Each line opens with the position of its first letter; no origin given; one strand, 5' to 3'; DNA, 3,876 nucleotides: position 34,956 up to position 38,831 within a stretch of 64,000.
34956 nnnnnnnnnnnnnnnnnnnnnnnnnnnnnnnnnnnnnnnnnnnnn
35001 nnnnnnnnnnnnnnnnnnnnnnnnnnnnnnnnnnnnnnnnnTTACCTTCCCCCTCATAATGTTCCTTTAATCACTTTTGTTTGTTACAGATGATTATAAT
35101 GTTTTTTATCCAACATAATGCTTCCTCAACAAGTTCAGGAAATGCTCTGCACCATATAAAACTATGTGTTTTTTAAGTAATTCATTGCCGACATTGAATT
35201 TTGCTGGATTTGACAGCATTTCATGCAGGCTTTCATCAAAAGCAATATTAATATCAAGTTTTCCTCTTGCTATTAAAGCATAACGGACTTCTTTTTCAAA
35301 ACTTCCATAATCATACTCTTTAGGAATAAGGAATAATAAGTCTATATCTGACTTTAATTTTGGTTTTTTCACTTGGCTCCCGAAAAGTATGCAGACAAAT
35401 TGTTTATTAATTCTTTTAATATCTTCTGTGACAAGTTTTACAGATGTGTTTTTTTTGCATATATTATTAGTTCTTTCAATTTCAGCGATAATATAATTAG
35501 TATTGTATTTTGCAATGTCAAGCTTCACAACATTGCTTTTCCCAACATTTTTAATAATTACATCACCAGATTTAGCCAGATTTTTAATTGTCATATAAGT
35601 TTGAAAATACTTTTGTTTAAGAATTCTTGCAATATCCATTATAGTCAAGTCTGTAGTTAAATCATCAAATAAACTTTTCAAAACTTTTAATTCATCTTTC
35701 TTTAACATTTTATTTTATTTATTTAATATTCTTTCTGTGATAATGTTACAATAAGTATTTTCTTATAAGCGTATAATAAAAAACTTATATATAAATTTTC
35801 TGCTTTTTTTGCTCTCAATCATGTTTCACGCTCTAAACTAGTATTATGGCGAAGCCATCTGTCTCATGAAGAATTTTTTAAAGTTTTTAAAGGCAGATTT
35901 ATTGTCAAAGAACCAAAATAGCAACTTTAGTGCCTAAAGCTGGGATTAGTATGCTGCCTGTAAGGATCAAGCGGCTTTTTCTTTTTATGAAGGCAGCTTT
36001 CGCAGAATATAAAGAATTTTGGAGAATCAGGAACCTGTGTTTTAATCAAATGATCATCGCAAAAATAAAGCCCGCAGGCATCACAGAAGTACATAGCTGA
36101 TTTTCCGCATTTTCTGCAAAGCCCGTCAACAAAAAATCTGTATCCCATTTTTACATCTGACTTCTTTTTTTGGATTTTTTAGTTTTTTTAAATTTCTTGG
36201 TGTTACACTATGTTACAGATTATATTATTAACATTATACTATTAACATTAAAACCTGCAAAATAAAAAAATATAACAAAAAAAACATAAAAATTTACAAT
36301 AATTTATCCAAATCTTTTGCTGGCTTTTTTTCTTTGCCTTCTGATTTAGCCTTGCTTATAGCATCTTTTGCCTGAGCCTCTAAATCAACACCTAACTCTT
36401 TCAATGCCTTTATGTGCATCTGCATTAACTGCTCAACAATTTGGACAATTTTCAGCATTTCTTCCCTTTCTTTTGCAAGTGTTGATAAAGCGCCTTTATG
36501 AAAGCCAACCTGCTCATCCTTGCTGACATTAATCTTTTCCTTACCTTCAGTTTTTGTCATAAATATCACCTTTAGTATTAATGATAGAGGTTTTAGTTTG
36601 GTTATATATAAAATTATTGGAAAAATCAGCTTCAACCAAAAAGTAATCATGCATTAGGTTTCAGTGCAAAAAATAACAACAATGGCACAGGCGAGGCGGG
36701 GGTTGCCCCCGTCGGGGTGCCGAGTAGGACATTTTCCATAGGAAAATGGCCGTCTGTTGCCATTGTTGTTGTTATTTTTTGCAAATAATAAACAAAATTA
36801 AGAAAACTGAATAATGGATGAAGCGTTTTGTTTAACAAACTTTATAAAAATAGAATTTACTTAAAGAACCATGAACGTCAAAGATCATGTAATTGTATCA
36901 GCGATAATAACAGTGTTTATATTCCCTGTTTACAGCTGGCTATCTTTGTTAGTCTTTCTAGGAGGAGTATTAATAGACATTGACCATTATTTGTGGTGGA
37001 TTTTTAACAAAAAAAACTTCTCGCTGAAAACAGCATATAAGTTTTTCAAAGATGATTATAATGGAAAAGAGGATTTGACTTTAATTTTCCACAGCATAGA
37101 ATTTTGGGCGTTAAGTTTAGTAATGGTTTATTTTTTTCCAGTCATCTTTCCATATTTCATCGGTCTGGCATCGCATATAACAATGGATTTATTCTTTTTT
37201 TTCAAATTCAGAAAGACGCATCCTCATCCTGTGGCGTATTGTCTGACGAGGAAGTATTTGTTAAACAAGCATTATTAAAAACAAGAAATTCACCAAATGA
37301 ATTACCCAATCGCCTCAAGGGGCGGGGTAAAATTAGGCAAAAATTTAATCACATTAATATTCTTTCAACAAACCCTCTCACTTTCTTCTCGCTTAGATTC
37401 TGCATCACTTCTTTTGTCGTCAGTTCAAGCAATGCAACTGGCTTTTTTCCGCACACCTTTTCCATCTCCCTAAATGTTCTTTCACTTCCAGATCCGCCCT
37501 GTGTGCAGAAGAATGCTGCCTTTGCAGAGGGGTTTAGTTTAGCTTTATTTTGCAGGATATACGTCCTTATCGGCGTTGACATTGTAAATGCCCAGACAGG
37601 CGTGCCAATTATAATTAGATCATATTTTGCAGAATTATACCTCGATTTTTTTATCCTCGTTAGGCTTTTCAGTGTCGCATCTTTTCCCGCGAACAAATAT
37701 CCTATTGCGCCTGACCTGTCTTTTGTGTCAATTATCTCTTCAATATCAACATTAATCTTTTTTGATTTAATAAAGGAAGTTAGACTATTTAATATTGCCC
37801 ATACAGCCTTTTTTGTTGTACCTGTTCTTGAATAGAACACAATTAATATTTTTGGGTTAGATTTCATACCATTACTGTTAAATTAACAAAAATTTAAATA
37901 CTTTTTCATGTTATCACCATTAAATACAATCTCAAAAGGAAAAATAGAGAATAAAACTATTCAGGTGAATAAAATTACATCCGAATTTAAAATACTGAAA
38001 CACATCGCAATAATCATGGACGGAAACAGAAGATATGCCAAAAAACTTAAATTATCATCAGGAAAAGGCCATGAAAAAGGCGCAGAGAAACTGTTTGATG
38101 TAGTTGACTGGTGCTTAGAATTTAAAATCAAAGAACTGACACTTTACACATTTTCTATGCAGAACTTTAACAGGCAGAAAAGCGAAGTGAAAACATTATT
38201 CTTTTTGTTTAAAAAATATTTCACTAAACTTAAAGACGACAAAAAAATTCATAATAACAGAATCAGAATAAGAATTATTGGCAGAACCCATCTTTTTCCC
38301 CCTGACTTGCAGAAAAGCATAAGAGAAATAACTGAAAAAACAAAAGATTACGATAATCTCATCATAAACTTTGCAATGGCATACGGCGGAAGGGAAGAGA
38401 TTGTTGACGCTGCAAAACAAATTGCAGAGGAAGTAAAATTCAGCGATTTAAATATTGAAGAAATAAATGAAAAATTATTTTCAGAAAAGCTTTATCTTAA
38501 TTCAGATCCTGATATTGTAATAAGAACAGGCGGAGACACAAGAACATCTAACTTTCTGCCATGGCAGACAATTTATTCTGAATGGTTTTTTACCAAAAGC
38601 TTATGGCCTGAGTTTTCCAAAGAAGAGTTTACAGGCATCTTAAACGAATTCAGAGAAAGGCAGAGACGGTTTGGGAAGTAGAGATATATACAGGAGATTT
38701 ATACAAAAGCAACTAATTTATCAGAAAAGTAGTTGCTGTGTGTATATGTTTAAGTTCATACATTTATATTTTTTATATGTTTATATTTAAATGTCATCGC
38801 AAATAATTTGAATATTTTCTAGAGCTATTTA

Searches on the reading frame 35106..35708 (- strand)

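Call 21: search_protein_families(library=pfam, proteins=[window:35106-35708:-], max_evalue=0.001)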
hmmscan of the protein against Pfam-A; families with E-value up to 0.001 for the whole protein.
window:35106-35708:- (200 aa): 1 family
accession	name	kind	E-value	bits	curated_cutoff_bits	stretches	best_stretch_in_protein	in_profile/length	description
PF18765.7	Polbeta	-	0.00032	21.2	26.9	0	105-163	15-68/93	Polymerase beta, Nucleotidyltransferase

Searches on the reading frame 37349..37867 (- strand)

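Call 50: search_protein_families(library=pfam, proteins=[window:37349-37867:-], max_evalue=0.01)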
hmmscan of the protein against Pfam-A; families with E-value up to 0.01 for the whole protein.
window:37349-37867:- (172 aa): 2 families
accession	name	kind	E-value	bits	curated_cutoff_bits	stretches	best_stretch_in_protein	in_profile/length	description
PF12682.12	Flavodoxin_4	-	5.3e-08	33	24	1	6-167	1-152/155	Flavodoxin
PF12724.12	Flavodoxin_5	-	3.7e-07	31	27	1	65-135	27-96/145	Flavodoxin domain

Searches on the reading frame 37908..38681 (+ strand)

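Call 50: search_protein_families(library=pfam, proteins=[window:37908-38681:+], max_evalue=0.01)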
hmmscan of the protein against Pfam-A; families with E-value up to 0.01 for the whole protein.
window:37908-38681:+ (257 aa): 1 family
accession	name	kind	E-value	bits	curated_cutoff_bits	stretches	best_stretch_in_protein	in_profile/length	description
PF01255.24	Prenyltransf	-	3.2e-76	256.2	27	1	36-256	1-219/219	Putative undecaprenyl diphosphate synthase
